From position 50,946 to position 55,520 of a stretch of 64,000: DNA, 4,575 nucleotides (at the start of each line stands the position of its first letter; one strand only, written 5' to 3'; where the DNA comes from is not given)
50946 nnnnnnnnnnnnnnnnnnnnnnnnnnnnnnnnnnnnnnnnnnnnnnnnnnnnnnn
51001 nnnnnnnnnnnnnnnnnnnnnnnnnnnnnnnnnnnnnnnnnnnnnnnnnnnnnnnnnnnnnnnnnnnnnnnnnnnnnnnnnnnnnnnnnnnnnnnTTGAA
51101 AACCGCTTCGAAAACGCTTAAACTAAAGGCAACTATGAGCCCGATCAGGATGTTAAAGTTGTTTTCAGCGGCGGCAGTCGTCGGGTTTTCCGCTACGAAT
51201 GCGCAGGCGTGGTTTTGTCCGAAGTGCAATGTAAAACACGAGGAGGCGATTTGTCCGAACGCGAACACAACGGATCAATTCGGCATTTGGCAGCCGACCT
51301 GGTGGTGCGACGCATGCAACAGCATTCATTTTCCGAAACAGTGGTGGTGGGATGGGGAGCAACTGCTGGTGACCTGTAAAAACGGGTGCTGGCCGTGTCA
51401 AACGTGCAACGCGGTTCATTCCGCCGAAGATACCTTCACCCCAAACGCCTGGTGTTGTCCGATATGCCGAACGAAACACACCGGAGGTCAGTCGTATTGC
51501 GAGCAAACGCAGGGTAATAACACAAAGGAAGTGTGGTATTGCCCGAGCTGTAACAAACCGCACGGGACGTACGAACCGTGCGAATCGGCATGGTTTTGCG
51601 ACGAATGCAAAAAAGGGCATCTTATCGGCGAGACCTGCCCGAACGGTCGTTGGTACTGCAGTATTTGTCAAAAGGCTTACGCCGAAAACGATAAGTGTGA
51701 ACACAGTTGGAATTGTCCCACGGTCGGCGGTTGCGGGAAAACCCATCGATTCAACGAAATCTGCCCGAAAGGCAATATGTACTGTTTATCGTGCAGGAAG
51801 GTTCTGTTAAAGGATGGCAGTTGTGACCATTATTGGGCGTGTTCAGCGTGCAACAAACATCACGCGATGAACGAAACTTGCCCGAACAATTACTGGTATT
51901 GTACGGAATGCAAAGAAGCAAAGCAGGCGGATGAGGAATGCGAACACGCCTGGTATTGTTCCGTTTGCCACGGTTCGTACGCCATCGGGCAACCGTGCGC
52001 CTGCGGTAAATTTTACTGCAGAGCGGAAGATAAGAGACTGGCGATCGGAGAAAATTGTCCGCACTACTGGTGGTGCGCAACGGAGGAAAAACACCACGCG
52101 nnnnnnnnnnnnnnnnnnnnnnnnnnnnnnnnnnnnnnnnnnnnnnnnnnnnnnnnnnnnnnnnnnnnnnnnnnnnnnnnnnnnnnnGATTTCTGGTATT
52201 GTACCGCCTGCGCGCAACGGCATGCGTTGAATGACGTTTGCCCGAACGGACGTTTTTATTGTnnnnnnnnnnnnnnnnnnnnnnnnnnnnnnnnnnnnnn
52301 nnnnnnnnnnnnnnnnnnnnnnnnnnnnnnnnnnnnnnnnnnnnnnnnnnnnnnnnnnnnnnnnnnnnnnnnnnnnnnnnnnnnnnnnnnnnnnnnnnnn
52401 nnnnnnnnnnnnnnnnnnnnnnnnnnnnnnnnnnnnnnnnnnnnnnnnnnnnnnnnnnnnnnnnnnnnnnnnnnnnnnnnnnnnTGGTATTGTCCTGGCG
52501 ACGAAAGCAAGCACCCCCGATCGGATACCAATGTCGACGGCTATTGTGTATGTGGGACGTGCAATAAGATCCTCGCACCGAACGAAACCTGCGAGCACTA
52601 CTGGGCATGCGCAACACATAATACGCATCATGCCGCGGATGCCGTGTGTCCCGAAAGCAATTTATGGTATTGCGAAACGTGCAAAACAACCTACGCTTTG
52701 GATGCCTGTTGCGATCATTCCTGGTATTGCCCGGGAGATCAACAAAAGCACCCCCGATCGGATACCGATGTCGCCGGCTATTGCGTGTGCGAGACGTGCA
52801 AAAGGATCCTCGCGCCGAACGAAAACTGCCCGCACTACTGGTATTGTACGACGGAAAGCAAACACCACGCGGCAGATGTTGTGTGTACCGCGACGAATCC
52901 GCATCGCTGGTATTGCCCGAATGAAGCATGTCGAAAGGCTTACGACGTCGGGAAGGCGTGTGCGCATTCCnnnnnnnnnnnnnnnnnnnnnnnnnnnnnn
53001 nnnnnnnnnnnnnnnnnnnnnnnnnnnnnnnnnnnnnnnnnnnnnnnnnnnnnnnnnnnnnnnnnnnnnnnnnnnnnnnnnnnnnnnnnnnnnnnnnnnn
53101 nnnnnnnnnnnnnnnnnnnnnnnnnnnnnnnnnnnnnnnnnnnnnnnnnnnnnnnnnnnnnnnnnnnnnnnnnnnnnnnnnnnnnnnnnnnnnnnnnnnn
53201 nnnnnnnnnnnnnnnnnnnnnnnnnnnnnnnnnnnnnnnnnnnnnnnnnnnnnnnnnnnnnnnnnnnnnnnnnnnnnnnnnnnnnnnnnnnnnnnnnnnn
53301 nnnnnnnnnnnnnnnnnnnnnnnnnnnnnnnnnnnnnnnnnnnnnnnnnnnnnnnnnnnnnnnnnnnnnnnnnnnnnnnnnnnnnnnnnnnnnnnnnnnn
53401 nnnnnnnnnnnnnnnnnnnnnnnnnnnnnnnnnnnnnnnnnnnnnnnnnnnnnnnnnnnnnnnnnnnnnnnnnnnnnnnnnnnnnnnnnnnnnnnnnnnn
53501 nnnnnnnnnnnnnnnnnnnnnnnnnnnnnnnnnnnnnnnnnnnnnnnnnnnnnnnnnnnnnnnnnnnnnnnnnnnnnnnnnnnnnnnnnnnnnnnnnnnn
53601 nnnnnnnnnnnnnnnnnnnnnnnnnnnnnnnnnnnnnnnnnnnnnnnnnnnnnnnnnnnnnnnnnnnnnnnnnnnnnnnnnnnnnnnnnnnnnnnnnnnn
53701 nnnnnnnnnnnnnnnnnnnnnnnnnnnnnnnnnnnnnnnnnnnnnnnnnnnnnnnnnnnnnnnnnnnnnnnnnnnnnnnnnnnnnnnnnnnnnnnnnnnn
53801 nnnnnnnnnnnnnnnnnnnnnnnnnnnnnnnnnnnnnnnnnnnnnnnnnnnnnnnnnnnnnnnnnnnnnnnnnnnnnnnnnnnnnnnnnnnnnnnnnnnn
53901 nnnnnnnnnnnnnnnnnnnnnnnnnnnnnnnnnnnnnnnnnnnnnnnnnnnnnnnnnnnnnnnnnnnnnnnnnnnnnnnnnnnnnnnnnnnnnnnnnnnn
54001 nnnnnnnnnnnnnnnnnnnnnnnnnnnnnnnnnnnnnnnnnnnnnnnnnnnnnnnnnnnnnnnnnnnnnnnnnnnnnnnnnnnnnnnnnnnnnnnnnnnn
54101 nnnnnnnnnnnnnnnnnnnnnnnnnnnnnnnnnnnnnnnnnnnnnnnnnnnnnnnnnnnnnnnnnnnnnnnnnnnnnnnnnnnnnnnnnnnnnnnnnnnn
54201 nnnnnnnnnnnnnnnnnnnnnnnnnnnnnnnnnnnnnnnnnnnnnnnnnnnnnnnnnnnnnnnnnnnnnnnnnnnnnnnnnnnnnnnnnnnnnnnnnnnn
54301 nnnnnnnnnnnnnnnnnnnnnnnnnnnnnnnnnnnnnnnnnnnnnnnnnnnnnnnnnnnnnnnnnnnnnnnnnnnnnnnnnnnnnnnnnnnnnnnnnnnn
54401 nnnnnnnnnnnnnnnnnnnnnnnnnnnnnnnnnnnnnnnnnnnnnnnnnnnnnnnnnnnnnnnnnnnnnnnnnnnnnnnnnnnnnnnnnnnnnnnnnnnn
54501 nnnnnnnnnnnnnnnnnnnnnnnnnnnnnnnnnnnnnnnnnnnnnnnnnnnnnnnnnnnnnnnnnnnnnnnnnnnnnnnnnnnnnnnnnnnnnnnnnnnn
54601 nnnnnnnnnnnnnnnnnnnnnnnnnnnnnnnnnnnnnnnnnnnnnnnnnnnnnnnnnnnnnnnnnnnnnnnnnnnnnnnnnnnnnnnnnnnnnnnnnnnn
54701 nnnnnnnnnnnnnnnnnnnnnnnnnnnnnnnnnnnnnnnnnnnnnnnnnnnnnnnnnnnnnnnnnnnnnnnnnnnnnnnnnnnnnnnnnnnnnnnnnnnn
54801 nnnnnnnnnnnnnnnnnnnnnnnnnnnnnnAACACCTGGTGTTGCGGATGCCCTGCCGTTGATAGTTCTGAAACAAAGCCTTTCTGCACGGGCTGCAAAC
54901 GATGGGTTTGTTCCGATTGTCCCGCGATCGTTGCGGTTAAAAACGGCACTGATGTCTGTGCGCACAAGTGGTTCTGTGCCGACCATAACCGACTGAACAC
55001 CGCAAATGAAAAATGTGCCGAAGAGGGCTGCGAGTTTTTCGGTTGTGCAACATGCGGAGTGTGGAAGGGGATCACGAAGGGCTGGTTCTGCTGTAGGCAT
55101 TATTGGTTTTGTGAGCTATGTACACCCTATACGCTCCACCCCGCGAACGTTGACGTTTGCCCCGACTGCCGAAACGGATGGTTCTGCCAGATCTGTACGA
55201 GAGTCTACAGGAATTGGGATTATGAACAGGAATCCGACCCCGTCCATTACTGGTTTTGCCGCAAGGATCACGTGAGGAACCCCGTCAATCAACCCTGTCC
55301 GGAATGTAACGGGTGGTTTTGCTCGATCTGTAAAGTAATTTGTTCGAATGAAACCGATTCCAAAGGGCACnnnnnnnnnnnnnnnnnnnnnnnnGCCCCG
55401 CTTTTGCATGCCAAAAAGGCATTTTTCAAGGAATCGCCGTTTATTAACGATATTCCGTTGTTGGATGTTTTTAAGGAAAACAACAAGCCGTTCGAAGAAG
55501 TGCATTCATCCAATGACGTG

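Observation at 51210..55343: Alternating A/B unit grammar keeps four metal-ligand-type residues per unit (CCHC vs CCCH)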

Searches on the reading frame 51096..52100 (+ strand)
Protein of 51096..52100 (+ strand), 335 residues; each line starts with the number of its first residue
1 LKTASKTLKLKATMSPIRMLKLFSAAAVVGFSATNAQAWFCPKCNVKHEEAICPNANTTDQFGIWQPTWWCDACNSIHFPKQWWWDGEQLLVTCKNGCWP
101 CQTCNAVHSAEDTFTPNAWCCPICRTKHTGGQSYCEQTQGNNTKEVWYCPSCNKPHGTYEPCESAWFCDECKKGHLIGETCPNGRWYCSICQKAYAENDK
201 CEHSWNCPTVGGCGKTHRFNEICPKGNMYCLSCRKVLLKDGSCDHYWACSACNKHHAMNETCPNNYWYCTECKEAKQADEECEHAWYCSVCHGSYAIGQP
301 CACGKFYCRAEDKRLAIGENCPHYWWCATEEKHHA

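Call 15: find_related_loci(query=A1, collection=genome_contigs, flank=10000)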
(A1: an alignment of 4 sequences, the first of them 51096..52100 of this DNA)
Query A1 (335 aa) in genome_contigs; peptide patterns used: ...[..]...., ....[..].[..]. (x = any residue, [..] = any of these).
88 stretches matched a pattern; 2 encode a relative of the query (tblastn E <= 1e-3); 2 distinct loci.
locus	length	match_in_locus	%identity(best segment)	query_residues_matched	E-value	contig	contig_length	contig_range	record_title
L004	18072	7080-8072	64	1-335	3e-141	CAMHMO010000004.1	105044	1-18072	MAG: uncultured Verrucomicrobia bacterium isolate SRR11784281_bin.6_metaWRAP_v1.3_MAG genome assembly, contig: ERZ122033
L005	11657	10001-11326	53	12-335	2e-111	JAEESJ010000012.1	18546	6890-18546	MAG: Opitutales bacterium isolate Tb.RUG.38 k141_2247609_flag=1_multi=99.8336_len=18546, whole genome shotgun sequence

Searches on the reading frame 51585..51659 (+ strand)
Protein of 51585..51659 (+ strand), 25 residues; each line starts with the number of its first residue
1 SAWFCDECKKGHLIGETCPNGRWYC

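Call 52: search_protein_families(library=pfam, proteins=[window:51585-51659:+], max_evalue=10)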
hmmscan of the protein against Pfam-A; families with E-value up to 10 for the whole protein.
seq(25 aa): 0 families

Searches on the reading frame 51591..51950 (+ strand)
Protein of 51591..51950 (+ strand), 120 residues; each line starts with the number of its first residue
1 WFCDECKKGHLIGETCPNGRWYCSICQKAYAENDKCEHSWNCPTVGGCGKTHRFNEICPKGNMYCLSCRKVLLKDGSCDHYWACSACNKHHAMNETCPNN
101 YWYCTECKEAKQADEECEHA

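Call 32: predict_structure(alignment_id=A2)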
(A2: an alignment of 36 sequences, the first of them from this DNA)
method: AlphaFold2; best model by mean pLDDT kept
length: 120 residues; sequences in the alignment: 36
mean_pLDDT: 91.5   pTM: 0.75
mean pLDDT of the five models: 91.5, 89.7, 89.2, 89.0, 88.9
residues with pLDDT >= 90: 91; 70-90: 29; 50-70: 0; < 50: 0
segments of 3 or more residues with pLDDT < 50: none
pLDDT, mean of each block of 10 residues (from residue 1): 93 90 94 90 89 91 92 94 93 93 92 87
secondary structure, 60 per line:
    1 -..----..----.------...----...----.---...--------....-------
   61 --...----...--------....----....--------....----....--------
elements in order: E21-23 E28-30 E39-41 E50-53 E63-65 E70-72 E81-84 E89-92 E101-104 E109-112

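Call 38: fold_search(model_id=the predicted structure, library=pdb)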
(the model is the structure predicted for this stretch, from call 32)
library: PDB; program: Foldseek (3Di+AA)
matches with E <= 10: 123; with E <= 0.001: 0
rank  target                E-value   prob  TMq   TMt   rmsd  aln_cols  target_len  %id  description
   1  2dkt_MODEL_1_A        1.8e-01  0.12  0.22  0.20  10.7       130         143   15  Solution structure of the CHY zinc finger domain of the RING finger and CHY zinc finger domain-containing prot (released 2006-10-14)
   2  6uca_E                3.6e-01  0.13  0.20  0.09   9.2        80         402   26  Crystal structure of human ZCCHC4 in complex with SAH (released 2019-10-16)
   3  6uca_B                3.6e-01  0.12  0.17  0.07  10.2        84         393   19  Crystal structure of human ZCCHC4 in complex with SAH (released 2019-10-16)
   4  7oqy_Y                3.8e-01  0.04  0.14  0.18  19.5       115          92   16  Cryo-EM structure of the cellular negative regulator TFS4 bound to the archaeal RNA polymerase (released 2021-08-25)
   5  6uca_C                4.1e-01  0.13  0.22  0.09   9.2        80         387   19  Crystal structure of human ZCCHC4 in complex with SAH (released 2019-10-16)
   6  6uca_F                4.4e-01  0.13  0.20  0.08   9.1       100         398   20  Crystal structure of human ZCCHC4 in complex with SAH (released 2019-10-16)
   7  6uca_A                6.8e-01  0.11  0.17  0.07   9.2        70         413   18  Crystal structure of human ZCCHC4 in complex with SAH (released 2019-10-16)
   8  7uhy_B                7.3e-01  0.06  0.19  0.04   9.7        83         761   19  Human GATOR2 complex (released 2022-07-20)
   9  8oqh_A                7.8e-01  0.04  0.16  0.20  10.1       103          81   14  Structure of the cytosolic domain of lysosome-associated TMEM55B (released 2023-11-29)
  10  6uca_D                1.0e+00  0.08  0.19  0.08   9.0        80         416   20  Crystal structure of human ZCCHC4 in complex with SAH (released 2019-10-16)
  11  8em7_A                1.1e+00  0.03  0.17  0.02  12.6       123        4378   18  Cryo-EM structure of LRP2 at pH 5.2 (released 2023-02-08)
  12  8jx8_B                1.2e+00  0.03  0.16  0.03  14.9       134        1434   14  rat megalin head (released 2024-06-19)
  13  8pjn_i                1.3e+00  0.06  0.16  0.07   9.9        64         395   20  Catalytic module of human CTLH E3 ligase bound to multiphosphorylated UBE2H~ubiquitin (released 2024-01-03)
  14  5edv_B                1.4e+00  0.02  0.15  0.07  17.5       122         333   14  Structure of the HOIP-RBR/UbcH5B~ubiquitin transfer complex (released 2016-01-20)
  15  8oqh_B                1.5e+00  0.03  0.16  0.21  10.4       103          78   13  Structure of the cytosolic domain of lysosome-associated TMEM55B (released 2023-11-29)
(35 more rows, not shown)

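Call 52: search_protein_families(library=pfam, proteins=[window:51591-51950:+], max_evalue=10)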
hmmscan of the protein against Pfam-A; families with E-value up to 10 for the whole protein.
seq(120 aa): 5 families
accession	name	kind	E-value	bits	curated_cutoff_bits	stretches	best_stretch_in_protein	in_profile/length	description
PF25095.1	C2H2-zf_KIN17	-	0.021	15.5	27.7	1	20-29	2-11/30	KIN17 C2H2-type zinc finger domain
PF18439.7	zf_UBZ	-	0.25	11.5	25.6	1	21-39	3-21/32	Ubiquitin-Binding Zinc Finger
PF21362.3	Sina_RING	-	0.43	11.2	29.3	2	15-34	14-33/35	E3 ubiquitin-protein ligase sina/sinah, RING finger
PF01607.29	CBM_14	-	1.5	9.4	22.1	0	75-107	12-41/53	Chitin binding Peritrophin-A domain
PF24485.1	zf-C2H2_DHX34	-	2.2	8.8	27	2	21-29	2-10/25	DHX34-like, C2H2-type zinc finger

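Call 68: fold_search(model_id=the predicted structure, library=viral)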
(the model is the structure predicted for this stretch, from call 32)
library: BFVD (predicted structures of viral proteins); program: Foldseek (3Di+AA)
matches with E <= 10: 335; with E <= 0.001: 1
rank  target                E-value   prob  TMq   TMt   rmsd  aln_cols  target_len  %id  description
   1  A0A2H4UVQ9            8.9e-04  0.72  0.21  0.08  11.3       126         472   16  Poly (ADP-ribose) polymerase [Bodo saltans virus]
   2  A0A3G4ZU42            7.8e-03  0.35  0.20  0.12  14.0       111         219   21  E3 ubiquitin-protein ligase Mdm2 [Edafosvirus sp.]
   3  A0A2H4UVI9            1.4e-02  0.21  0.18  0.07  12.5       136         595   18  WWE domain-containing protein [Bodo saltans virus]
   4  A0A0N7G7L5            3.2e-02  0.16  0.20  0.08  13.2       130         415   11  Chitin-binding type-2 domain-containing protein [Chrysochromulina ericina virus CeV-01B]
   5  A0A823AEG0            3.2e-02  0.16  0.18  0.08  12.3       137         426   13  (no name in the UniProt tables at hand)
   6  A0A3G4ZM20            3.4e-02  0.23  0.22  0.15  10.0       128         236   19  Ring finger and CHY zinc finger domain containing 1 [Terrestrivirus sp.]
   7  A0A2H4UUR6            3.4e-02  0.13  0.17  0.11  13.4       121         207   19  Uncharacterized protein [Bodo saltans virus]
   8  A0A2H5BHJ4            3.8e-02  0.20  0.17  0.16  11.8       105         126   13  (no name in the UniProt tables at hand)
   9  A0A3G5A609            5.3e-02  0.12  0.18  0.09  17.0       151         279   18  FBox-LRR protein [Harvfovirus sp.]
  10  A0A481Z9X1            8.8e-02  0.08  0.16  0.10  19.3       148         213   18  TRAF-type zinc finger protein [Pithovirus LCPAC401]
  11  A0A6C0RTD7            1.3e-01  0.10  0.15  0.18  11.4        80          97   16  (no name in the UniProt tables at hand)
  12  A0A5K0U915            1.4e-01  0.11  0.21  0.12  12.8       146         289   11  RING-finger domain-containing protein [Yasminevirus sp. GU-2018]
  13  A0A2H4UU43            1.8e-01  0.38  0.25  0.31   8.0        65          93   18  Uncharacterized protein [Bodo saltans virus]
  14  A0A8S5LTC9            1.9e-01  0.14  0.17  0.08  11.1        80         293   16  Double zinc ribbon protein [Siphoviridae sp. ctOIB27]
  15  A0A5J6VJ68            2.6e-01  0.11  0.16  0.19  11.0        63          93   11  Uncharacterized protein [Megaviridae environmental sample]
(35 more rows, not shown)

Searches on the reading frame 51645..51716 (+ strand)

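Call 52: search_protein_families(library=pfam, proteins=[window:51645-51716:+], max_evalue=10)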
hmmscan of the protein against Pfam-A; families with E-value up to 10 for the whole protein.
seq(24 aa): 1 family
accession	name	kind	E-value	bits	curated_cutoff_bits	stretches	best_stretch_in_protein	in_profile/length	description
PF25095.1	C2H2-zf_KIN17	-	0.039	14.7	27.7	1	2-12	2-12/30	KIN17 C2H2-type zinc finger domain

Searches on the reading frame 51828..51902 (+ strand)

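Call 52: search_protein_families(library=pfam, proteins=[window:51828-51902:+], max_evalue=10)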
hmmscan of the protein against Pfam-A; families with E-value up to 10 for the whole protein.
seq(25 aa): 1 family
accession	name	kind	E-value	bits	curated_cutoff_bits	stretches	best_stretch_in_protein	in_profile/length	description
PF13408.12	Zn_ribbon_recom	-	0.25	12.2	25.3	1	1-24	25-45/58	Recombinase zinc beta ribbon domain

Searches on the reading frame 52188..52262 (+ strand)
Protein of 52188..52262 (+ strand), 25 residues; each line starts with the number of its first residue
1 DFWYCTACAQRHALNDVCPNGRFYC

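Call 52: search_protein_families(library=pfam, proteins=[window:52188-52262:+], max_evalue=10)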
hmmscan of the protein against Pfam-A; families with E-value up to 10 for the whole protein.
seq(25 aa): 2 families
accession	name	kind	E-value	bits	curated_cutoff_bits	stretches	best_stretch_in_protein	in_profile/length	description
PF06906.16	DUF1272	-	0.011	16.3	25.3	1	4-20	31-46/57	Protein of unknown function (DUF1272)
PF11781.13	Zn_ribbon_RRN7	-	2.8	8.1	27.1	1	2-11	21-30/32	Zinc-finger of RNA-polymerase I-specific TFIIB, Rrn7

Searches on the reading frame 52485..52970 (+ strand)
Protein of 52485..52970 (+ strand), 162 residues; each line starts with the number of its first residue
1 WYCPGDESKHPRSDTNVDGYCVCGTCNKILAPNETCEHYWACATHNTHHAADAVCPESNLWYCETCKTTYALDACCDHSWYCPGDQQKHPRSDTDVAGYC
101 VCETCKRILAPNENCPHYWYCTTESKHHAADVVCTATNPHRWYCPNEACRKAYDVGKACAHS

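Call 75: predict_structure(alignment_id=A4)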
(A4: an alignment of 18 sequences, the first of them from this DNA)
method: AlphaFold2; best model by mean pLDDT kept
length: 162 residues; sequences in the alignment: 18
mean_pLDDT: 92.1   pTM: 0.73
mean pLDDT of the five models: 92.1, 92.0, 91.8, 90.2, 89.0
residues with pLDDT >= 90: 130; 70-90: 32; 50-70: 0; < 50: 0
segments of 3 or more residues with pLDDT < 50: none
pLDDT, mean of each block of 10 residues (from residue 1): 91 88 92 92 91 91 92 92 92 90 92 95 94 93 95 94 89
secondary structure, 60 per line:
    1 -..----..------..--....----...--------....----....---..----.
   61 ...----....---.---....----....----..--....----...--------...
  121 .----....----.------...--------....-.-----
elements in order: E20-23 E28-30 E39-42 E47-50 E60-63 E68-71 E79-82 E87-90 E99-102 E107-109 E118-121 E126-129 E141-143 E152-155

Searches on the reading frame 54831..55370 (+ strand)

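Call 52: search_protein_families(library=pfam, proteins=[window:54831-55370:+], max_evalue=10)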
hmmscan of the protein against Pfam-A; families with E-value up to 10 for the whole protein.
seq(180 aa): 1 family
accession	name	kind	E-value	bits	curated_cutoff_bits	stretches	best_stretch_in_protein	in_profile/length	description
PF12874.13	zf-met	-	0.13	13.1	21.2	1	162-176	1-15/25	Zinc-finger of C2H2 type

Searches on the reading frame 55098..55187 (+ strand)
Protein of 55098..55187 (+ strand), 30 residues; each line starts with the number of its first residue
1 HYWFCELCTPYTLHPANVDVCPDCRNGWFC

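Call 52: search_protein_families(library=pfam, proteins=[window:55098-55187:+], max_evalue=10)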
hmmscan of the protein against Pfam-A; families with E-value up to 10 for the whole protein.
seq(30 aa): 2 families
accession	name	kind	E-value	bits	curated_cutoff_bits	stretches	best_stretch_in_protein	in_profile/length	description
PF08274.17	Zn_Ribbon_YjdM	-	0.043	14.3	30.8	1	5-28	5-29/30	PhnA Zinc-Ribbon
PF11682.14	Zn_ribbon_11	-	0.69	10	24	1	20-30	20-30/37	Probable zinc-ribbon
